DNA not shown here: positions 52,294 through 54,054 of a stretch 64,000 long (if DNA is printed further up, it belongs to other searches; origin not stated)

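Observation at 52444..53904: Class-B (cobalamin) radical SAM enzyme embedded between the CLF and ACP genes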

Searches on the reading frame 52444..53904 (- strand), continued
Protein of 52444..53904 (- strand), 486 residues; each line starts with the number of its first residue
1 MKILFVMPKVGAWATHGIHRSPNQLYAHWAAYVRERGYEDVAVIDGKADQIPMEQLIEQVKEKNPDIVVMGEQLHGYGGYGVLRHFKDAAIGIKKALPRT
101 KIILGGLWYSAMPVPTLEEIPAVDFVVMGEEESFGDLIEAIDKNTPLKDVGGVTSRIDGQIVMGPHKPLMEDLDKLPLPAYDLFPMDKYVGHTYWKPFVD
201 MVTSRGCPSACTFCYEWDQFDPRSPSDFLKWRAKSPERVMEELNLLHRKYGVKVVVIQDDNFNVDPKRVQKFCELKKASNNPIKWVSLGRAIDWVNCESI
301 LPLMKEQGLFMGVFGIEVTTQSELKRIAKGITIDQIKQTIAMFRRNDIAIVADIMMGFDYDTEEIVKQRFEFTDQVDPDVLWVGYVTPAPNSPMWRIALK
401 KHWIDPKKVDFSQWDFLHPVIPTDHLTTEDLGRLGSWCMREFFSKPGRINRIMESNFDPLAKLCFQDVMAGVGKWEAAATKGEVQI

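Call 22: find_related_loci(query=window:52444-53904:-, collection=genome_contigs, flank=10000)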
Query window:52444-53904:- (486 aa) in genome_contigs; peptide patterns used: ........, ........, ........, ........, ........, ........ (x = any residue, [..] = any of these).
265 stretches matched a pattern; 230 encode a relative of the query (tblastn E <= 1e-3); the best 80 are kept; 80 distinct loci.
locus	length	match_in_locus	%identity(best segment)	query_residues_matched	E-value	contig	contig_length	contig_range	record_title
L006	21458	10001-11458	96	1-486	0e+0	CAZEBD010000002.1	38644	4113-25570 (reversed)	MAG TPA_asm: uncultured Planctomycetales bacterium isolate SRP192927_co7_238 genome assembly, contig: NODE_1548_length_3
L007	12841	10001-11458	95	1-486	0e+0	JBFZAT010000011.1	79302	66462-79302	MAG: Candidatus Omnitrophota bacterium isolate PPR_0474 PPR_0474.fa_k121_724534, whole genome shotgun sequence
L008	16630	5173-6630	96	1-486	0e+0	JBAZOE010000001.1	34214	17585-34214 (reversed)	MAG: Candidatus Omnitrophota bacterium isolate SO_2017_LW4_87 scaffold_2829_c1_LW137-91_2017, whole genome shotgun seque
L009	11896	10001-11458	96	1-486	0e+0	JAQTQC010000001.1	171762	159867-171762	MAG: Candidatus Omnitrophota bacterium isolate STB_130 NODE_201_length_171762_cov_13.357311_Sandtown_B, whole genome sho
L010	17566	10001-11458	96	1-486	0e+0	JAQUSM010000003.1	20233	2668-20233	MAG: Candidatus Omnitrophota bacterium isolate STD1_97 NODE_5970_length_20233_cov_4.747240_Sandtown_D1, whole genome sho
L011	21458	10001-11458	95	1-486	0e+0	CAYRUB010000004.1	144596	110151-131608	MAG TPA_asm: uncultured Planctomycetales bacterium isolate binchicken_co220_28 genome assembly, contig: NODE_26_length_1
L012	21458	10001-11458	95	1-486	0e+0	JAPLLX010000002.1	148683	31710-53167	MAG: Candidatus Omnitrophota bacterium isolate LacPavin_0920_WC90_MAG_43_22 LacPavin_0920_WC90_scaffold_930476, whole ge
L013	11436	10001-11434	97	1-478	0e+0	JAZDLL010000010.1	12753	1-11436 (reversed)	MAG: Candidatus Omnitrophota bacterium isolate MEGAHIT-group-0.593 k141_1087257, whole genome shotgun sequence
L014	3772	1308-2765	95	1-486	0e+0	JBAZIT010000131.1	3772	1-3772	MAG: Candidatus Omnitrophota bacterium isolate SO_2017_LW4_101 scaffold_49705_c1_LW137-91_2017, whole genome shotgun seq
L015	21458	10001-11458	94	1-486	0e+0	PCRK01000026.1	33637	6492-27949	MAG: Candidatus Omnitrophica bacterium CG23_combo_of_CG06-09_8_20_14_all_41_10 CG23_scaffold_248_c, whole genome shotgun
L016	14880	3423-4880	95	1-486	0e+0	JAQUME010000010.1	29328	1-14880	MAG: Candidatus Omnitrophota bacterium isolate STD1_147 NODE_3253_length_29328_cov_10.808055_Sandtown_D1, whole genome s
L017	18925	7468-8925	94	1-486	0e+0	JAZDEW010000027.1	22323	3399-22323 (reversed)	MAG: Candidatus Omnitrophota bacterium isolate MEGAHIT-group-0.169 k141_13006643, whole genome shotgun sequence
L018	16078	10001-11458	95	1-486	0e+0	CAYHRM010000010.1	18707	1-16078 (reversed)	MAG TPA_asm: uncultured Planctomycetales bacterium isolate ERP119705_co15_217 genome assembly, contig: NODE_2914_length_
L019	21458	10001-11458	94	1-486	0e+0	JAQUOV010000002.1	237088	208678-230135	MAG: Candidatus Omnitrophota bacterium isolate STD1_209 NODE_89_length_237088_cov_10.788978_Sandtown_D1, whole genome sh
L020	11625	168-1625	94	1-486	0e+0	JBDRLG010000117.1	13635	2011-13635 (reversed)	MAG: Candidatus Omnitrophota bacterium isolate MEGAHIT-group-1.764 k141_7515503, whole genome shotgun sequence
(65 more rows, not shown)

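Call 25: search_solved_structures(query=window:52444-53904:-, max_evalue=0.001)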
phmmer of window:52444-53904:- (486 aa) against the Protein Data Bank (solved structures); distinct sequences matched with E-value up to 0.001: 6.
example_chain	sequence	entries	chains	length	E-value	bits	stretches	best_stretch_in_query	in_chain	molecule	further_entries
6fd2_B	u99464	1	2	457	7.3e-15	57.8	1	163-435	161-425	Putative apramycin biosynthetic oxidoreductase 4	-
7kdx_A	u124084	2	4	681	9.1e-07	31.1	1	84-277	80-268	Methyltransferase TokK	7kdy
9n1b_A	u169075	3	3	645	4.4e-06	28.8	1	129-372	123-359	Radical SAM protein | Radical SAM enzyme CysS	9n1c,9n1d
9ccb_A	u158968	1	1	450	5.5e-06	28.5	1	122-393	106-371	Radical SAM core domain-containing protein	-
2qgq_A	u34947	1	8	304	0.00038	22.4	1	196-383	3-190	Protein TM_1862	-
4jc0_A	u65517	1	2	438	0.00064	21.7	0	196-383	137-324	Ribosomal protein S12 methylthiotransferase RimO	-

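Call 35: find_encoding_contigs(protein=P0121, flank=10000, max_places=3)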
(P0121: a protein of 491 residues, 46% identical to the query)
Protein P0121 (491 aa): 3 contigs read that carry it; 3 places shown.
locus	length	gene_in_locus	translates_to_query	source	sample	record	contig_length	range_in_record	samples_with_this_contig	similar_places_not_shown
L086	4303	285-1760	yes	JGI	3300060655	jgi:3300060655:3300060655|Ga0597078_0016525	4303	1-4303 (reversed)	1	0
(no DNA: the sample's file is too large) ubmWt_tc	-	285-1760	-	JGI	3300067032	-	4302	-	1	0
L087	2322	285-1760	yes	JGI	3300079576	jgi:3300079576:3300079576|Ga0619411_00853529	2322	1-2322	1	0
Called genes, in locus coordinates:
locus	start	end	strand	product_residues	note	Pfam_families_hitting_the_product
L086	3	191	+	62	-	?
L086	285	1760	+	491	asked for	PF02310:B12-binding, PF04055:Radical_SAM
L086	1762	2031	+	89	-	-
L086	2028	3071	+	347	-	PF01210:NAD_Gly3P_dh_N (weak), PF02558:ApbA, PF08546:ApbA_C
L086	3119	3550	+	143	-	PF08332:CaMKII_AD, PF14534:DUF4440 (weak)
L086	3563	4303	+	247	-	?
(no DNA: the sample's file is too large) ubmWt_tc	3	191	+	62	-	?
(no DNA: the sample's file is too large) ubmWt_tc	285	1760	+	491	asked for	PF02310:B12-binding, PF04055:Radical_SAM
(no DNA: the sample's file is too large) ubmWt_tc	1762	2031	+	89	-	-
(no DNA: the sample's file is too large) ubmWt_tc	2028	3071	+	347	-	PF01210:NAD_Gly3P_dh_N (weak), PF02558:ApbA, PF08546:ApbA_C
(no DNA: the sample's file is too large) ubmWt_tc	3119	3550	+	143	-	PF08332:CaMKII_AD, PF14534:DUF4440 (weak)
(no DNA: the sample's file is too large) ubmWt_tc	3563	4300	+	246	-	?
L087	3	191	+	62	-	?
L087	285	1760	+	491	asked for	PF02310:B12-binding, PF04055:Radical_SAM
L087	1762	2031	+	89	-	-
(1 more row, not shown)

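Call 36: find_encoding_contigs(protein=P0122, flank=10000, max_places=3)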
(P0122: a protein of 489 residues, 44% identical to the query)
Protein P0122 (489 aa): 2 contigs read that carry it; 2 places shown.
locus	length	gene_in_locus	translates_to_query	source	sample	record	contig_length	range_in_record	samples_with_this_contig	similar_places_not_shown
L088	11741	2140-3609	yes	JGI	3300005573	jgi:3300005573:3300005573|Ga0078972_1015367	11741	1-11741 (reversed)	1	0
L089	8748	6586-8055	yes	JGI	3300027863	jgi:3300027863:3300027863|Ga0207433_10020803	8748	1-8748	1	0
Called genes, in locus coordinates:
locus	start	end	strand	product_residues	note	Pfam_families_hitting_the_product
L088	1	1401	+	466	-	?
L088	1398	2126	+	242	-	PF00398:RrnaAD (weak), PF01209:Ubie_methyltran, PF02353:CMAS, PF13489:Methyltransf_23, PF08241:Methyltransf_11, PF08242:Methyltransf_12, PF13649:Methyltransf_25, PF13847:Methyltransf_31, +2 more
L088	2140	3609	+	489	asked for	PF02310:B12-binding, PF04055:Radical_SAM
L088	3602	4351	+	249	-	PF01048:PNP_UDP_1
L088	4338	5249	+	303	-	PF01008:IF-2B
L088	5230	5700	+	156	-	PF01008:IF-2B (weak)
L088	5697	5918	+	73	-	-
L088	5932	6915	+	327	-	PF00596:Aldolase_II, PF02036:SCP2 (weak)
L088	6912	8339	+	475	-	PF00171:Aldedh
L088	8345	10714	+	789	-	PF03176:MMPL, PF02460:Patched (faint), PF03176:MMPL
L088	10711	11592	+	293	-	PF07044:DUF1329 (weak), PF17131:TP_0789-like, PF07044:DUF1329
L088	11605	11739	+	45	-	?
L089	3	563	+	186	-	?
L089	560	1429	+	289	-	PF02219:MTHFR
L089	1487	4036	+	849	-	PF18537:CODH_A_N, PF03598:CdhC, PF19436:ACS_CODH_B_C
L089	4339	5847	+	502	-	PF00501:AMP-binding, PF13193:AMP-binding_C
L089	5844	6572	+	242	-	PF00398:RrnaAD (weak), PF01209:Ubie_methyltran, PF02353:CMAS, PF13489:Methyltransf_23, PF08241:Methyltransf_11, PF08242:Methyltransf_12, PF13649:Methyltransf_25, PF13847:Methyltransf_31, +2 more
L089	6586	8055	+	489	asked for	PF02310:B12-binding, PF04055:Radical_SAM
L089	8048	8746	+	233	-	?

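Call 37: find_encoding_contigs(protein=P0123, flank=10000, max_places=3)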
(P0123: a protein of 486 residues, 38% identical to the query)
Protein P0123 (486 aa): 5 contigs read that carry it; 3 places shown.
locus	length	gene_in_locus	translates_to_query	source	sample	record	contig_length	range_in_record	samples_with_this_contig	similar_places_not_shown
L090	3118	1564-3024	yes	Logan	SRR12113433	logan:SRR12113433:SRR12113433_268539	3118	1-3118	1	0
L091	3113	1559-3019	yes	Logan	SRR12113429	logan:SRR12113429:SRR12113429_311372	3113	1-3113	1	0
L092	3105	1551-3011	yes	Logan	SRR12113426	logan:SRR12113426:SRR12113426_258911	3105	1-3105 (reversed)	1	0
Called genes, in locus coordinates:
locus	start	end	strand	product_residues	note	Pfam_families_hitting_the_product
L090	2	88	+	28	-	?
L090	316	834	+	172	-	PF00694:Aconitase_C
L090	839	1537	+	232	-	PF05685:Uma2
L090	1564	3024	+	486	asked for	PF02310:B12-binding, PF04055:Radical_SAM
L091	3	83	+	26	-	?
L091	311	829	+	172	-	PF00694:Aconitase_C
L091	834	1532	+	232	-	PF05685:Uma2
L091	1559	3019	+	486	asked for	PF02310:B12-binding, PF04055:Radical_SAM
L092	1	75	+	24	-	?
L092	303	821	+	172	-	PF00694:Aconitase_C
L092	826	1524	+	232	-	PF05685:Uma2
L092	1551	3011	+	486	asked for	PF02310:B12-binding, PF04055:Radical_SAM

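Call 38: find_encoding_contigs(protein=P0124, flank=10000, max_places=3)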
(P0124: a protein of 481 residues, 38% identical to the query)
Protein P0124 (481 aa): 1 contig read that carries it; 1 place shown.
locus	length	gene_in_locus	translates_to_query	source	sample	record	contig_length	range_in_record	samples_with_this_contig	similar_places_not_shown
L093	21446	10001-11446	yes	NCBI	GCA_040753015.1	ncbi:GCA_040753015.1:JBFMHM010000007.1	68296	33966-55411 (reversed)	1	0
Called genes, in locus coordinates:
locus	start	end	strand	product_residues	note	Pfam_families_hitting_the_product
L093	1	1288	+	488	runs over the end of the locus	PF02310:B12-binding, PF04055:Radical_SAM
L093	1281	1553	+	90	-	PF11084:DUF2621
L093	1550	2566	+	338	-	PF01210:NAD_Gly3P_dh_N (faint), PF02558:ApbA, PF08546:ApbA_C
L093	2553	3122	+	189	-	-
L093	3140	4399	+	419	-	PF00109:ketoacyl-synt, PF02801:Ketoacyl-synt_C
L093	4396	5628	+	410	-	PF00109:ketoacyl-synt, PF02801:Ketoacyl-synt_C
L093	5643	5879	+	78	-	PF00550:PP-binding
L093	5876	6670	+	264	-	PF04199:Cyclase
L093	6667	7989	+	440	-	-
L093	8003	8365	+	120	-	-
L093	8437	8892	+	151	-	PF03364:Polyketide_cyc (weak)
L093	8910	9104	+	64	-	-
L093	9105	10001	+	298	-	PF04909:Amidohydro_2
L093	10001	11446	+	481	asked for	PF02310:B12-binding, PF04055:Radical_SAM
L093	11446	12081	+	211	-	PF12686:DUF3800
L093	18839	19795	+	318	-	PF04055:Radical_SAM, PF13353:Fer4_12 (weak), PF06463:Mob_synth_C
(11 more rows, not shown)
